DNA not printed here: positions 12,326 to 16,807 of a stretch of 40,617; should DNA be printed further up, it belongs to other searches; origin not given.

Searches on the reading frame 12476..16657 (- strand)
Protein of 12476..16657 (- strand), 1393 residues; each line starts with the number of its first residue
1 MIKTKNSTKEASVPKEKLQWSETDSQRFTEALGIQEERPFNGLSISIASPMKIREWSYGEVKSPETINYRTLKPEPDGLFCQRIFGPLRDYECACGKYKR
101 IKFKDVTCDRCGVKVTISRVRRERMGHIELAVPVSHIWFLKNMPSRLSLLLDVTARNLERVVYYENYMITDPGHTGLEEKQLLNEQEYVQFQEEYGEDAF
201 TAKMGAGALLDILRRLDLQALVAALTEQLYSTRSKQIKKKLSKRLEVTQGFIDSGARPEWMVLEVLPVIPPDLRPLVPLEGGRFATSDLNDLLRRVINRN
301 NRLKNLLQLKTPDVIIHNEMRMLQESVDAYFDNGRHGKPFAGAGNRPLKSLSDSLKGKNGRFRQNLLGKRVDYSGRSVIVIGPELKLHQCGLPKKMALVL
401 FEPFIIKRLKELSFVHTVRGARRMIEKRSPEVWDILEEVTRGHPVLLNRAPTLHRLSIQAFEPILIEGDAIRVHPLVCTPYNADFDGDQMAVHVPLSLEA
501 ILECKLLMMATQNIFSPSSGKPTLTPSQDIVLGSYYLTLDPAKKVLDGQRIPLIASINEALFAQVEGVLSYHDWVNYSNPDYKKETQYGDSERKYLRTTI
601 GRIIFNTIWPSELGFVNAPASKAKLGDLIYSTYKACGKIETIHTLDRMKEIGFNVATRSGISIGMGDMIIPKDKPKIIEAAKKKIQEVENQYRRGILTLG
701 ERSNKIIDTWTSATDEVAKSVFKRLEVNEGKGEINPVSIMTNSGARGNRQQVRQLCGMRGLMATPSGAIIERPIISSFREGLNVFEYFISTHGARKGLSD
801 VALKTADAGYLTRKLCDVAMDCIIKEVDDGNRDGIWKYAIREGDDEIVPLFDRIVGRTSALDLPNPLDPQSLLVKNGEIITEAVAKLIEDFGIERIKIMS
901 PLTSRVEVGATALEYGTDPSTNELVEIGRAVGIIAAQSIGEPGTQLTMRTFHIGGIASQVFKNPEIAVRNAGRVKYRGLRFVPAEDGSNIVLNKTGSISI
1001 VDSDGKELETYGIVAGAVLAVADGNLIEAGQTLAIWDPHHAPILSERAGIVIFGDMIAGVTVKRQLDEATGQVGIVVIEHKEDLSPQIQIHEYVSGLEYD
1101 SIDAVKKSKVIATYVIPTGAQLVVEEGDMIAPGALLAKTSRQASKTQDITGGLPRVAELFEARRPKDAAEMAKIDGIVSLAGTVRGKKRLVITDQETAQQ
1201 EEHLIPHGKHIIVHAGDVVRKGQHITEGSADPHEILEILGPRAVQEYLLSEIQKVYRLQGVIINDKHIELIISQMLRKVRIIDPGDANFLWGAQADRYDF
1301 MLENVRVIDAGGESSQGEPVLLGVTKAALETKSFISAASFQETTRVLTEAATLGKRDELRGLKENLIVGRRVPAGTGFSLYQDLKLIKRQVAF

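Call 81: search_protein_families(library=pfam, proteins=[window:12476-16657:-], max_evalue=0.00001)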
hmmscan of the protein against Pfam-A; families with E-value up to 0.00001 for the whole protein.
window:12476-16657:- (1393 aa): 7 families
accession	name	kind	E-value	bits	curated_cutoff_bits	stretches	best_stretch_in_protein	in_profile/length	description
PF04997.17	RNA_pol_Rpb1_1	-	1.7e-80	271.1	39.7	1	40-366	4-312/312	RNA polymerase Rpb1, domain 1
PF04998.22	RNA_pol_Rpb1_5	-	6.4e-68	229.5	28.5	1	781-1323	1-258/267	RNA polymerase Rpb1, domain 5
PF00623.25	RNA_pol_Rpb1_2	-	5.5e-38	131.3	25.3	1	368-509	1-165/166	RNA polymerase Rpb1, domain 2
PF04983.23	RNA_pol_Rpb1_3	-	1.2e-22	80.9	28.9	1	513-668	1-162/162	RNA polymerase Rpb1, domain 3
PF05000.22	RNA_pol_Rpb1_4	-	2.8e-15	56.6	24.8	1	698-778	2-106/107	RNA polymerase Rpb1, domain 4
PF21668.3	RPOC_hybrid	-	8.6e-11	42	27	0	1105-1140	35-70/102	DNA-directed RNA polymerase subunit beta', hybrid domain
PF01333.25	Apocytochr_F_C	-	1.6e-06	28.6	30.4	0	1177-1227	13-62/118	Apocytochrome F, C-terminal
